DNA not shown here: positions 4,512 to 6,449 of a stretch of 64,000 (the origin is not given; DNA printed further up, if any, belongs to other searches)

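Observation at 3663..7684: Compact redox-type gene module downstream of mdh: Tat-exported NHL propeller, polytopic membrane protein, 52-aa micro-ORF, 2[4Fe-4S] ferredoxin and an FMN-binding membrane protein with a flavinylation-like TGAT motif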

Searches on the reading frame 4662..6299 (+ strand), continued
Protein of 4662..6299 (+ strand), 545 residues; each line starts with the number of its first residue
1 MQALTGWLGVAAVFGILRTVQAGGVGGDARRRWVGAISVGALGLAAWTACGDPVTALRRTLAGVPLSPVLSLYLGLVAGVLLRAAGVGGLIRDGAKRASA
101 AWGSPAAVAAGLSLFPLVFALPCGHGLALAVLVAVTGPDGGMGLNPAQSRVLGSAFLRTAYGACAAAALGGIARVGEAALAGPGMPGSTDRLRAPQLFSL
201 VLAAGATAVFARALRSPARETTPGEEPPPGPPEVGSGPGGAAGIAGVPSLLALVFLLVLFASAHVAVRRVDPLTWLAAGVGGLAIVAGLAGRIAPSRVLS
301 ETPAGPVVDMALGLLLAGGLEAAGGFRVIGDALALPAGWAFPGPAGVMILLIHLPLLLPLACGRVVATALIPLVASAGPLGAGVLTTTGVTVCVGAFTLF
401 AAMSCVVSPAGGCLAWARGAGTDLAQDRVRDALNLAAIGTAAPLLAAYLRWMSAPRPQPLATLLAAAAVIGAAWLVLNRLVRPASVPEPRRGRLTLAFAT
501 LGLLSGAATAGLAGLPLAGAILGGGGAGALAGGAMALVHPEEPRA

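Call 51: search_protein_families(library=pfam, proteins=[L005:3495-4433:+, L005:4510-4878:+, L005:6708-6860:+, L005:6886-7428:+, L005:7403-8425:+, L005:8425-9387:+, L005:9413-9892:+, L005:9941-10723:+, L005:10799-12214:+, L003:2812-3666:+], max_evalue=0.01)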
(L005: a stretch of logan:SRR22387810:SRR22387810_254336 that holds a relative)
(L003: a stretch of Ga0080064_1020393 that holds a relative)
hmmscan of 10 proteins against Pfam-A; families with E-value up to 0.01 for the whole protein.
L005:3495-4433:+ (312 aa): 5 families
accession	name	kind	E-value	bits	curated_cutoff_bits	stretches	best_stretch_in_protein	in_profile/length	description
PF01436.27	NHL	-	1.4e-41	138.9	20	4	236-263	1-28/28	NHL repeat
PF17170.10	DUF5128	-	1.7e-14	54.2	22.9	2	250-306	56-114/321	6-bladed beta-propeller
PF25021.1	TEN_NHL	-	5.7e-10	39.1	27.1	1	94-136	139-179/357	Teneurin NHL domain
PF08450.18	SGL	-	2.7e-09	37.4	26.3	1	237-272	184-219/246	SMP-30/Gluconolactonase/LRE-like region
PF13449.12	Phytase-like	-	0.0021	18.5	27.6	0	241-272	72-103/284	Esterase-like activity of phytase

L005:4510-4878:+ (122 aa): 0 families

L005:6708-6860:+ (50 aa): 0 families

L005:6886-7428:+ (180 aa): 3 families
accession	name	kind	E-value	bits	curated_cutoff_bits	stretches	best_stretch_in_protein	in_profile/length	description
PF12838.12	Fer4_7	-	0.00014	22.7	27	0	116-143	1-22/52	4Fe-4S dicluster domain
PF13237.11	Fer4_10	-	0.00015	22.1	25.5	1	73-127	8-52/53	4Fe-4S dicluster domain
PF13183.11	Fer4_8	-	0.001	20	27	0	116-144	4-32/68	4Fe-4S dicluster domain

L005:7403-8425:+ (340 aa): 11 families
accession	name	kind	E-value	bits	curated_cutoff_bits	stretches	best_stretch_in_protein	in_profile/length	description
PF13183.11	Fer4_8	-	5.1e-07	30.6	27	1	254-312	3-67/68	4Fe-4S dicluster domain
PF04205.19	FMN_bind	-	3.7e-06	27.9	22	1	119-195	1-77/77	FMN-binding domain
PF13237.11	Fer4_10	-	6e-06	26.5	25.5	2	295-320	5-22/53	4Fe-4S dicluster domain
PF25160.1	LdpA_Fe-S-bd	-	6.9e-06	26.2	27.6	1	295-312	24-41/49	LdpA Fe-S cluster-binding domain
PF13187.11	Fer4_9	-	7.3e-06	26.4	27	1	255-311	1-49/52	4Fe-4S dicluster domain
PF13534.11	Fer4_17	-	2e-05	25.5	22.2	1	255-310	1-57/61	4Fe-4S dicluster domain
PF12838.12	Fer4_7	-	5.8e-05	23.9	27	1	255-312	1-51/52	4Fe-4S dicluster domain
PF14697.11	Fer4_21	-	0.00012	22.6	35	1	255-311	7-53/59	4Fe-4S dicluster domain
PF17179.9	Fer4_22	-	0.0052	18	27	1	295-311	77-93/95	4Fe-4S dicluster domain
PF00037.32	Fer4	-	0.0059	16.8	21.1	1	298-312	7-21/24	4Fe-4S binding domain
PF12797.12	Fer4_2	-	0.0061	16.9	24.5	0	299-310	10-21/22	4Fe-4S binding domain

L005:8425-9387:+ (320 aa): 3 families
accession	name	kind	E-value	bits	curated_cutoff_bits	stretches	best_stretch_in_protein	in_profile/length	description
PF14522.11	Cytochrome_C7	-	1.2e-09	38.3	24.8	0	145-267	4-66/67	Cytochrome c7 and related cytochrome c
PF14537.11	Cytochrom_c3_2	-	1.1e-05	26.3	25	0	25-68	23-65/79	Cytochrome c3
PF03264.19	Cytochrom_NNT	-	0.00025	21.3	24.1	1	6-162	13-165/174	NapC/NirT cytochrome c family, N-terminal region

L005:9413-9892:+ (159 aa): 8 families
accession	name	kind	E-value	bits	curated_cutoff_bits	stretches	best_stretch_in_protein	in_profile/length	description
PF13237.11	Fer4_10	-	6.5e-08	32.8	25.5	2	56-109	6-53/53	4Fe-4S dicluster domain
PF13187.11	Fer4_9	-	1.3e-05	25.6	27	1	59-110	2-49/52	4Fe-4S dicluster domain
PF12838.12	Fer4_7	-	3.8e-05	24.5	27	1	59-110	2-50/52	4Fe-4S dicluster domain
PF13183.11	Fer4_8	-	0.00022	22.1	27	1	58-110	4-66/68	4Fe-4S dicluster domain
PF00037.32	Fer4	-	0.00091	19.4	21.1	0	59-71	8-20/24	4Fe-4S binding domain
PF12800.12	Fer4_4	-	0.0025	18.5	24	0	59-71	4-16/17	4Fe-4S binding domain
PF13534.11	Fer4_17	-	0.0029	18.5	22.2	0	59-110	2-58/61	4Fe-4S dicluster domain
PF12797.12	Fer4_2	-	0.0064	16.8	24.5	0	59-71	10-22/22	4Fe-4S binding domain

L005:9941-10723:+ (260 aa): 10 families
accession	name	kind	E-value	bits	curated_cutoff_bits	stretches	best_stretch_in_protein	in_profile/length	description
PF13187.11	Fer4_9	-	4.3e-09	36.7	27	1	130-182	1-50/52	4Fe-4S dicluster domain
PF12838.12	Fer4_7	-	1.8e-06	28.8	27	1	130-181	1-50/52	4Fe-4S dicluster domain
PF13237.11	Fer4_10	-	1.9e-06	28.1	25.5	1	127-180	5-53/53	4Fe-4S dicluster domain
PF13534.11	Fer4_17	-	3e-05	24.9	22.2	0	161-183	38-60/61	4Fe-4S dicluster domain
PF14691.11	Fer4_20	-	4.6e-05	23.6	25.8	1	127-182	20-78/113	Dihydroprymidine dehydrogenase domain II, 4Fe-4S cluster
PF13183.11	Fer4_8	-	0.00027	21.8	27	1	127-182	1-67/68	4Fe-4S dicluster domain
PF12797.12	Fer4_2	-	0.001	19.3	24.5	1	127-142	6-21/22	4Fe-4S binding domain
PF00111.32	Fer2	-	0.002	18.5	21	1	58-90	33-76/77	2Fe-2S iron-sulfur cluster binding domain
PF00037.32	Fer4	-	0.0025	18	21.1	1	129-145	6-22/24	4Fe-4S binding domain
PF12800.12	Fer4_4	-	0.0044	17.7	24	1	129-144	2-17/17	4Fe-4S binding domain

L005:10799-12214:+ (472 aa): 8 families
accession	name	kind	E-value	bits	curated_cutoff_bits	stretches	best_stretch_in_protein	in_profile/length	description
PF00890.30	FAD_binding_2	-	2.2e-65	221.9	20.4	1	97-471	1-402/414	FAD binding domain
PF07992.20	Pyr_redox_2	-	7.5e-06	26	26.1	1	97-290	2-113/291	Pyridine nucleotide-disulphide oxidoreductase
PF03486.20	HI0933_like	-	1.1e-05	25.5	50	1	97-211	2-112/244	HI0933-like protein Rossmann domain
PF12831.13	FAD_oxidored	-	7.4e-05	22.6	27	1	97-124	1-28/416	FAD dependent oxidoreductase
PF01134.28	GIDA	-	0.00031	20.4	22.1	1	97-126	1-30/391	Glucose inhibited division protein A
PF01266.30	DAO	-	0.00089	19.3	27.9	1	97-216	1-108/353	FAD dependent oxidoreductase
PF01262.27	AlaDh_PNT_C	-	0.0027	17.6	23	1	96-124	29-57/214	Alanine dehydrogenase/PNT, C-terminal domain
PF01494.25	FAD_binding_3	-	0.0046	16.7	22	1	95-128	1-34/349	FAD binding domain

L003:2812-3666:+ (284 aa): 6 families
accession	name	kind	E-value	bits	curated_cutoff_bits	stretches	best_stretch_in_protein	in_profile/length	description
PF03264.19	Cytochrom_NNT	-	6.4e-17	62.3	24.1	1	16-95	25-103/174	NapC/NirT cytochrome c family, N-terminal region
PF14522.11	Cytochrome_C7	-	1.3e-10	41.3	24.8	1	179-245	12-67/67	Cytochrome c7 and related cytochrome c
PF09699.15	Paired_CXXCH_1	-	1.2e-09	38.2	20.6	0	214-245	8-37/41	Doubled CXXCH motif (Paired_CXXCH_1)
PF14537.11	Cytochrom_c3_2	-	2.2e-08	34.9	25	1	175-245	21-79/79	Cytochrome c3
PF22113.1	Mtrc-MtrF_II-IV_dom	-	3.4e-05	23.9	30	0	28-116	7-93/176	Outer membrane cytochrome MtrC/MtrF-like, domains II/IV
PF02085.21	Cytochrom_CIII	-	0.0011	19.8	22.9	0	57-118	30-89/101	Class III cytochrome C family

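Call 52: search_protein_families(library=ncbifam, proteins=[L005:3495-4433:+, L005:4510-4878:+, L005:6708-6860:+, L005:6886-7428:+, L005:7403-8425:+, L005:8425-9387:+, L005:9413-9892:+, L005:9941-10723:+, L005:10799-12214:+, L003:2812-3666:+], max_evalue=0.01)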
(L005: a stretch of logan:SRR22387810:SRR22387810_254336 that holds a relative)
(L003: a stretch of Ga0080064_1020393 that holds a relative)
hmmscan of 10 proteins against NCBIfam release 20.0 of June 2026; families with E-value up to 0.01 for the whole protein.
L005:3495-4433:+ (312 aa): 3 families
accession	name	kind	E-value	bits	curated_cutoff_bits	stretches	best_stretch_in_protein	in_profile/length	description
NF035926.1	scyF_NHL_VPEP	equivalog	4e-50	171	350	3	189-311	151-275/376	scytonemin biosynthesis PEP-CTERM protein ScyF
NF033206.1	ScyE_fam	subfamily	1.2e-09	38.2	80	1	43-131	246-331/333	ScyD/ScyE family protein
NF047780.1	LIC12708_fam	subfamily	0.00017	20.6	150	0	120-169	158-207/391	LIC_12708 family protein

L005:4510-4878:+ (122 aa): 0 families

L005:6708-6860:+ (50 aa): 0 families

L005:6886-7428:+ (180 aa): 4 families
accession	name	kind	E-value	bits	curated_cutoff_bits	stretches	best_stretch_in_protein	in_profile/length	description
TIGR01945.1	rnfC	subfamily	3.5e-06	25.8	245.95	1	74-141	365-428/435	RnfABCDGE type electron transport complex subunit C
NF003454.1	PRK05035.1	equivalog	6.2e-05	21.7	345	1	72-141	367-432/556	electron transport complex subunit RsxC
TIGR00314.1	cdhA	equivalog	0.00066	17.6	781.3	1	68-144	392-466/784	CO dehydrogenase/acetyl-CoA synthase complex subunit alpha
NF041837.1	rnfC_Methano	equivalog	0.0025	16.7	650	1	75-137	358-419/438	Rnf electron transport complex subunit RnfC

L005:7403-8425:+ (340 aa): 21 families
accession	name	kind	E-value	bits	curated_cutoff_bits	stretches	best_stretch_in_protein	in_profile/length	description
NF041837.1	rnfC_Methano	equivalog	5.1e-08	32.2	650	1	252-310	356-410/438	Rnf electron transport complex subunit RnfC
TIGR00273.1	TIGR00273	equivalog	3.1e-06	26.3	444.8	1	251-311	290-357/432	LutB/LldF family L-lactate oxidation iron-sulfur protein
NF045670.1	quin_L_LdhH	equivalog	3.3e-06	25.7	800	1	251-312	301-369/706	L-lactate dehydrogenase (quinone) large subunit LdhH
NF038018.1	qmoC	equivalog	3.8e-06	26.6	300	1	245-320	9-85/360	quinone-interacting membrane-bound oxidoreductase complex subunit QmoC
TIGR01945.1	rnfC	subfamily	4e-06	25.6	245.95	1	253-311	362-416/435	RnfABCDGE type electron transport complex subunit C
NF003454.1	PRK05035.1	equivalog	1.6e-05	23.6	345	1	251-311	364-420/556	electron transport complex subunit RsxC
NF008369.0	PRK11168.1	equivalog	3.5e-05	22.9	278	1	255-312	12-73/401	anaerobic glycerol-3-phosphate dehydrogenase subunit C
TIGR00314.1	cdhA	equivalog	9.8e-05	20.3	781.3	1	253-311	398-451/784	CO dehydrogenase/acetyl-CoA synthase complex subunit alpha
NF038196.1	ferrodoxin_EFR1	subfamily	0.00028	21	75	0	295-313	182-200/242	EFR1 family ferrodoxin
TIGR02512.1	FeFe_hydrog_A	subfamily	0.00039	19.4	405.95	1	255-312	8-65/375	[FeFe] hydrogenase, group A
NF009410.0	PRK12771.1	subfamily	0.00067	18.3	516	1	255-312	513-558/566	NAD(P)-binding protein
NF058577.1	FdxA_fam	equivalog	0.0013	18.8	65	0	297-312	7-22/52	4Fe-4S ferredoxin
TIGR04041.1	activase_YjjW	hypoth_equivalog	0.0016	17.9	250.2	1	255-312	42-85/276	YjjW family glycine radical enzyme activase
NF004616.0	PRK05950.1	subfamily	0.0021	17.3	228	0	290-337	141-196/238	succinate dehydrogenase iron-sulfur subunit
NF006221.0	PRK08348.1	subfamily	0.0026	17.4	124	1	255-329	45-104/136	NADH-plastoquinone oxidoreductase subunit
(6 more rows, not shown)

L005:8425-9387:+ (320 aa): 3 families
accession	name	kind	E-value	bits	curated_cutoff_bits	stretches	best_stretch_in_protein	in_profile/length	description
TIGR03153.1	cytochr_NrfH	equivalog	2.2e-12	47.2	134.2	1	6-163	6-135/138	cytochrome c nitrite reductase small subunit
TIGR03508.1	decahem_SO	subfamily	3.4e-09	36.6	192.2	1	107-268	29-175/258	DmsE family decaheme c-type cytochrome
NF045713.1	CxxCH_16_HmcA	equivalog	0.0053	15.4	400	0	113-194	133-211/541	sulfate respiration complex hexadecaheme cytochrome HmcA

L005:9413-9892:+ (159 aa): 9 families
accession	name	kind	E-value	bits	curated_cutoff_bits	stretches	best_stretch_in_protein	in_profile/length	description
NF038196.1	ferrodoxin_EFR1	subfamily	2.1e-07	31.3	75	1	7-116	135-232/242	EFR1 family ferrodoxin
TIGR01945.1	rnfC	subfamily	9e-05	21.2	245.95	1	55-110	361-416/435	RnfABCDGE type electron transport complex subunit C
TIGR03290.1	CoB_CoM_SS_C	equivalog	0.00057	19.9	160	1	58-110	3-60/144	CoB--CoM heterodisulfide reductase subunit C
NF040616.1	F420_dehyd_FpoF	exception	0.00095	18.2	475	1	53-119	7-75/337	F420H2 dehydrogenase subunit FpoF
NF041779.1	hetero_SS_HdrC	equivalog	0.001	18.6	350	1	52-112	26-90/198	ferredoxin:CoB-CoM heterodisulfide reductase subunit HdrC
NF045874.1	Vhu_polyferre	exception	0.0013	17.5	600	1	53-110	82-142/381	F420-non-reducing hydrogenase associated-polyferredoxin VhuB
TIGR04003.1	rSAM_BssD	equivalog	0.0076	15.4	496.45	1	57-127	50-117/314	[benzylsuccinate synthase]-activating enzyme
NF042909.1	FMH_DH_FwdF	exception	0.0081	15.3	375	0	58-110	56-308/336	tungsten-dependent formylmethanofuran dehydrogenase subunit FwdF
NF006808.0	PRK09326.1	equivalog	0.0082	15.1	444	0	53-119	8-76/341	F420H2 dehydrogenase subunit F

L005:9941-10723:+ (260 aa): 39 families (the best 25 are shown)
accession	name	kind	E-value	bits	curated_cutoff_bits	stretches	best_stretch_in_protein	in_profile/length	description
TIGR00314.1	cdhA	equivalog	2.1e-08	32.5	781.3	1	127-190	397-460/784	CO dehydrogenase/acetyl-CoA synthase complex subunit alpha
TIGR01971.1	NuoI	subfamily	2.7e-07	30.2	113.05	1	120-182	33-96/121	NADH-quinone oxidoreductase, chain I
NF042909.1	FMH_DH_FwdF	exception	1.3e-06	27.8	375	1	129-186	15-74/336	tungsten-dependent formylmethanofuran dehydrogenase subunit FwdF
TIGR00403.1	ndhI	equivalog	1.6e-06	27.8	302.35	1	124-182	57-117/183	NAD(P)H-quinone oxidoreductase subunit I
TIGR01945.1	rnfC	subfamily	2.7e-06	26.2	245.95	1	128-183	362-418/435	RnfABCDGE type electron transport complex subunit C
NF004540.0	PRK05888.2-1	equivalog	5.8e-06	25.9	215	1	120-182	37-101/139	NADH-quinone oxidoreductase subunit NuoI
NF004537.0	PRK05888.1-3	equivalog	1.5e-05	24.6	163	1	124-182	63-128/204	NADH-quinone oxidoreductase subunit NuoI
NF006221.0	PRK08348.1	subfamily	5.7e-05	22.8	124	1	118-182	35-90/136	NADH-plastoquinone oxidoreductase subunit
TIGR01316.1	gltA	equivalog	8.2e-05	21.6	471.75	1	127-183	24-85/449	NADPH-dependent glutamate synthase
NF010590.0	PRK13984.1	equivalog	0.00013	20.3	946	1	127-179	188-245/611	putative oxidoreductase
TIGR02512.1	FeFe_hydrog_A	subfamily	0.00017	20.6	405.95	1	128-181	6-64/375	[FeFe] hydrogenase, group A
NF003454.1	PRK05035.1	equivalog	0.00026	19.6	345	1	123-183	361-422/556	electron transport complex subunit RsxC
NF004543.0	PRK05888.2-5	equivalog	0.0003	20.3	243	1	128-183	58-115/217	NADH-quinone oxidoreductase subunit NuoI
NF009053.0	PRK12387.1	subfamily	0.0004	20.2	204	1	128-181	37-87/180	formate hydrogenlyase complex iron-sulfur subunit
NF043039.1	HgcAB_like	equivalog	0.00051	19.7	285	1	85-182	259-347/350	HgcAB-like fusion protein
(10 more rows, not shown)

L005:10799-12214:+ (472 aa): 62 families (the best 25 are shown)
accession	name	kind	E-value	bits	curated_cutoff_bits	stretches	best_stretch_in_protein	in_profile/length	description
NF004900.0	PRK06263.1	equivalog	5.1e-82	276.2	718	1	93-472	5-375/546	fumarate reductase (CoM/CoB) subunit TfrA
TIGR00551.1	nadB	equivalog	3.3e-67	227.3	452.75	1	96-468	3-355/489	L-aspartate oxidase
TIGR01812.1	sdhA_frdA_Gneg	subfamily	9.7e-67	225.7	567.3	1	97-469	1-371/568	succinate dehydrogenase or fumarate reductase, flavoprotein subunit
NF005866.0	PRK07803.1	equivalog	9.5e-65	218.9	819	2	94-368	7-290/631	fumarate reductase/succinate dehydrogenase flavoprotein subunit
NF005867.0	PRK07804.1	equivalog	9e-63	212.3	639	1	94-469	17-384/548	L-aspartate oxidase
NF005636.0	PRK07395.1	subfamily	2.3e-61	207.7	723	1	90-469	7-373/560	L-aspartate oxidase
NF005701.0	PRK07512.1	equivalog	3.3e-55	187.4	528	1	93-469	7-364/516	L-aspartate oxidase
NF004724.0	PRK06069.1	subfamily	1.1e-54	185.7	826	1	95-468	5-380/577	succinate dehydrogenase/fumarate reductase flavoprotein subunit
NF006567.0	PRK09077.1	equivalog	7.2e-54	182.9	629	1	93-468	6-375/537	L-aspartate oxidase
NF005978.0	PRK08071.1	equivalog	3.1e-52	177.7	621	1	96-469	4-355/514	L-aspartate oxidase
NF004613.0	PRK05945.1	equivalog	4.4e-52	177.4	824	1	95-468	3-379/575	succinate dehydrogenase/fumarate reductase flavoprotein subunit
TIGR01816.1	sdhA_forward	equivalog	1.3e-51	175.5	727.35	1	97-456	4-360/584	succinate dehydrogenase flavoprotein subunit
NF042982.1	MFR_Fp_SdhA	equivalog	2.8e-51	174.7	1100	1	95-468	47-415/612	8-methylmenaquinol:fumarate reductase flavoprotein subunit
NF006392.0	PRK08641.1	equivalog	1.1e-49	169.5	855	1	96-468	4-377/593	succinate dehydrogenase flavoprotein subunit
NF004820.0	PRK06175.1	equivalog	1.9e-49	168.8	472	1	95-469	4-354/433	L-aspartate oxidase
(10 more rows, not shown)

L003:2812-3666:+ (284 aa): 10 families
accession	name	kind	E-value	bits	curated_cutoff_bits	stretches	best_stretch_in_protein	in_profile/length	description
TIGR03153.1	cytochr_NrfH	equivalog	3.6e-18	66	134.2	1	11-115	12-113/138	cytochrome c nitrite reductase small subunit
NF011606.0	PRK15032.1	equivalog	1.8e-14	53.7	455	1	7-89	26-106/390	pentaheme c-type cytochrome TorC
TIGR02162.1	torC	equivalog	1.2e-10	41.2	478.2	1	23-91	40-108/387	pentaheme c-type cytochrome TorC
TIGR02161.1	napC_nirT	subfamily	5.4e-07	29.7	310.6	1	23-91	41-109/185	periplasmic nitrate (or nitrite) reductase c-type cytochrome, NapC/NirT family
TIGR03508.1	decahem_SO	subfamily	0.00012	21.7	192.2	0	29-246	4-198/258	DmsE family decaheme c-type cytochrome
TIGR01905.1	paired_CXXCH_1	subfamily_domain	0.0003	20.7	25.2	0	214-246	8-38/41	doubled CXXCH domain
NF007906.0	PRK10617.1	equivalog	0.00051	19.9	349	0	24-73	51-100/200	cytochrome c-type protein NapC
TIGR03507.1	decahem_SO1788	subfamily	0.0034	15.9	209.3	0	166-219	255-302/672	OmcA/MtrC family decaheme c-type cytochrome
NF008659.0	PRK11659.1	equivalog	0.0066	16.2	184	0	159-223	25-86/188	cytochrome c nitrite reductase pentaheme subunit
TIGR04315.1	octaheme_Shew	subfamily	0.0093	15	375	1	179-244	186-250/440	tetrathionate reductase family octaheme c-type cytochrome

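Call 55: find_encoding_contigs(protein=P0006, flank=8000, max_places=2)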
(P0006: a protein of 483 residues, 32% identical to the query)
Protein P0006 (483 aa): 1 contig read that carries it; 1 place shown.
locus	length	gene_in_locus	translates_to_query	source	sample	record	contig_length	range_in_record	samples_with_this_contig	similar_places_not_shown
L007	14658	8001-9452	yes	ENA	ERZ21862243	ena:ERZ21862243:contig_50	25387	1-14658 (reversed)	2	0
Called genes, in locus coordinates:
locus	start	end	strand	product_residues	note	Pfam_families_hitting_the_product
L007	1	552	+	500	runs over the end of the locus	PF07730:HisKA_3, PF02518:HATPase_c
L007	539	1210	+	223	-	PF00072:Response_reg, PF00196:GerE, PF08281:Sigma70_r4_2 (weak)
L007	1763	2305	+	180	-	PF01883:FeS_assembly_P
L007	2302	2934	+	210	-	PF13386:DsbD_2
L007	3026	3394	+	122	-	-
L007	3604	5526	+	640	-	PF12838:Fer4_7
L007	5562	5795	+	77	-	-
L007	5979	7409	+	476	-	PF12838:Fer4_7 (weak)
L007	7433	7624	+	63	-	-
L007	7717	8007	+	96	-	-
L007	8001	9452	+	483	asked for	-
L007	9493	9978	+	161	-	PF13187:Fer4_9 (faint), PF13534:Fer4_17 (faint), PF13183:Fer4_8 (faint), PF13237:Fer4_10 (faint)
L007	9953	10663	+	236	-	-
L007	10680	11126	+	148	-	PF13183:Fer4_8 (weak), PF00037:Fer4 (faint), PF13187:Fer4_9 (weak), PF13484:Fer4_16 (faint), PF13534:Fer4_17 (weak)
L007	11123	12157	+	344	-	PF13623:SurA_N_2, PF13624:SurA_N_3, PF09312:SurA_N (faint), PF13145:Rotamase_2, PF13616:Rotamase_3, PF00639:Rotamase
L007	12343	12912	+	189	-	PF14478:DUF4430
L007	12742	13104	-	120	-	-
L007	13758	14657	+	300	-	?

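Call 56: find_encoding_contigs(protein=P0009, flank=8000, max_places=2)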
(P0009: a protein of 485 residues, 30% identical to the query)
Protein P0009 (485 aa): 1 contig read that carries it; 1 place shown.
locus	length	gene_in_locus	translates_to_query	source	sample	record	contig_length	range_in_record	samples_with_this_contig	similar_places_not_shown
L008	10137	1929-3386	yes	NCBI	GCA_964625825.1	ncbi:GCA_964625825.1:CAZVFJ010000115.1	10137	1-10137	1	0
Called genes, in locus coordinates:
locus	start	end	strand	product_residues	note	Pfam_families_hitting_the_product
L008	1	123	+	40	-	?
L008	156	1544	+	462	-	PF12838:Fer4_7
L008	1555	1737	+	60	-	-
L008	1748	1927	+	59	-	PF12669:FeoB_associated (faint)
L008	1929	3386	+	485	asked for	-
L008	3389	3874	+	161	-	PF13183:Fer4_8 (weak), PF12838:Fer4_7 (weak)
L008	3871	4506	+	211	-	-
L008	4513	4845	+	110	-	PF14697:Fer4_21 (faint), PF12838:Fer4_7 (faint), PF13237:Fer4_10 (faint), PF00037:Fer4 (faint), PF12797:Fer4_2 (faint), PF13183:Fer4_8, PF13187:Fer4_9, PF13534:Fer4_17, +1 more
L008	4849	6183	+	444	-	PF13145:Rotamase_2, PF13616:Rotamase_3, PF00639:Rotamase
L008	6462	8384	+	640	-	PF12838:Fer4_7, PF13484:Fer4_16 (faint)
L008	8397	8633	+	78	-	-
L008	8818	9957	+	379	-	-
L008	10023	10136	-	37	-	?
